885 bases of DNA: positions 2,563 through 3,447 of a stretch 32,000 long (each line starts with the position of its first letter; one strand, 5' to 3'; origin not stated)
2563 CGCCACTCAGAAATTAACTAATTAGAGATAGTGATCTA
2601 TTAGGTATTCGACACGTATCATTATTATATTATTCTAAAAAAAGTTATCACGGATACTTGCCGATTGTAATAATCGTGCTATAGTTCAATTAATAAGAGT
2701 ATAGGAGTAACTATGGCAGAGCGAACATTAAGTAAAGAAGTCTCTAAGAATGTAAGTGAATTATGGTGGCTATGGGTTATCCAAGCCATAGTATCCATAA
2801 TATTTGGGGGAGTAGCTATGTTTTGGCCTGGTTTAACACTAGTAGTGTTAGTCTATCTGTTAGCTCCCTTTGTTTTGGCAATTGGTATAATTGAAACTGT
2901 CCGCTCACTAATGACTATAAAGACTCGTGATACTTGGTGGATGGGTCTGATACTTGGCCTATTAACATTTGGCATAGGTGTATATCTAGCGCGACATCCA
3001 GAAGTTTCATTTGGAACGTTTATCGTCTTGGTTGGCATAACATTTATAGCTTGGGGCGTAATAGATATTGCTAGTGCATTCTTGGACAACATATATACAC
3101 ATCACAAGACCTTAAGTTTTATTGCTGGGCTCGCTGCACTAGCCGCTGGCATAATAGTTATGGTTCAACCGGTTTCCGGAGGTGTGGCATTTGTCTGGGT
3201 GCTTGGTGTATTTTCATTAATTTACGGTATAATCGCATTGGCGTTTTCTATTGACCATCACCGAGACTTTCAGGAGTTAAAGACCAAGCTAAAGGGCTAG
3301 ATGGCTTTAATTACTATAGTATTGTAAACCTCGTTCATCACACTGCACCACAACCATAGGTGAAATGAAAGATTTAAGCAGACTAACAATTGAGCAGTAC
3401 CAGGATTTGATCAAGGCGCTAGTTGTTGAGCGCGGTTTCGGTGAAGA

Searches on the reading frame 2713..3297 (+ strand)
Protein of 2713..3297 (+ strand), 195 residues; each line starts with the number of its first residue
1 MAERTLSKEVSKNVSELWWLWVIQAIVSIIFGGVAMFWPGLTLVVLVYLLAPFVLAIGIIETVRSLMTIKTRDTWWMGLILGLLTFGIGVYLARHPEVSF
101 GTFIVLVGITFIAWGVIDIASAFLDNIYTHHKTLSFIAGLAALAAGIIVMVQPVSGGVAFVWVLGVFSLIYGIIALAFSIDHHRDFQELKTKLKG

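Call 89: find_encoding_contigs(protein=window:2713-3297:+, flank=10000, max_places=1)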
Protein window:2713-3297:+ (195 aa): 11 contigs read that carry it; 1 place shown.
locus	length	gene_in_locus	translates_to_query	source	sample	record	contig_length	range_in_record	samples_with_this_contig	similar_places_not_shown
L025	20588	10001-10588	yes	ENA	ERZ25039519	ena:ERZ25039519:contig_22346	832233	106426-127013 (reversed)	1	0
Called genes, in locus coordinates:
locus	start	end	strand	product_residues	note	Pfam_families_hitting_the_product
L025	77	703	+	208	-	PF00406:ADK, PF13207:AAA_17 (weak)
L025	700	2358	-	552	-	PF00389:2-Hacid_dh, PF02826:2-Hacid_dh_C, PF00300:His_Phos_1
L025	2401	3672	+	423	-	PF03952:Enolase_N, PF00113:Enolase_C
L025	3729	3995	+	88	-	-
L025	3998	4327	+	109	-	PF02452:PemK_toxin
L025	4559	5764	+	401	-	PF08323:Glyco_transf_5, PF13439:Glyco_transf_4, PF13579:Glyco_trans_4_4, PF20706:GT4-conflict, PF00534:Glycos_transf_1, PF13692:Glyco_trans_1_4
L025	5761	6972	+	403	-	PF03065:Glyco_hydro_57, PF01522:Polysacc_deac_1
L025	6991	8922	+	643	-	PF00723:Glyco_hydro_15, PF22422:MGH1-like_GH (faint)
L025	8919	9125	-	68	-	PF00471:Ribosomal_L33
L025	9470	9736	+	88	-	-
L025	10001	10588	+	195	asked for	PF03729:DUF308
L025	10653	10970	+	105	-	PF03819:MazG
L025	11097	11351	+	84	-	-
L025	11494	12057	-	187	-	-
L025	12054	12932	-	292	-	-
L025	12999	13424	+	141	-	PF01475:FUR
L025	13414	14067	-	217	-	PF25063:ARM_TT21_C (faint), PF13428:TPR_14 (faint), PF00515:TPR_1 (weak), PF12895:ANAPC3 (weak), PF13424:TPR_12 (weak), PF00515:TPR_1 (weak), PF07719:TPR_2 (weak), PF13181:TPR_8 (weak), +9 more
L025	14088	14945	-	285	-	PF13177:DNA_pol3_delta2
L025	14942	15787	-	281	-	PF01479:S4, PF00849:PseudoU_synth_2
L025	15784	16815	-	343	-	PF00579:tRNA-synt_1b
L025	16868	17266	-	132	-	PF00380:Ribosomal_S9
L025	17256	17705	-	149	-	PF00572:Ribosomal_L13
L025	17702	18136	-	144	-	PF01196:Ribosomal_L17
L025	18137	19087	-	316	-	PF01193:RNA_pol_L, PF01000:RNA_pol_A_bac, PF03118:RNA_pol_A_CTD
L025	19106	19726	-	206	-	PF00163:Ribosomal_S4, PF01479:S4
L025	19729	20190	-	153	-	PF00411:Ribosomal_S11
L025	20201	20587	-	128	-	PF00416:Ribosomal_S13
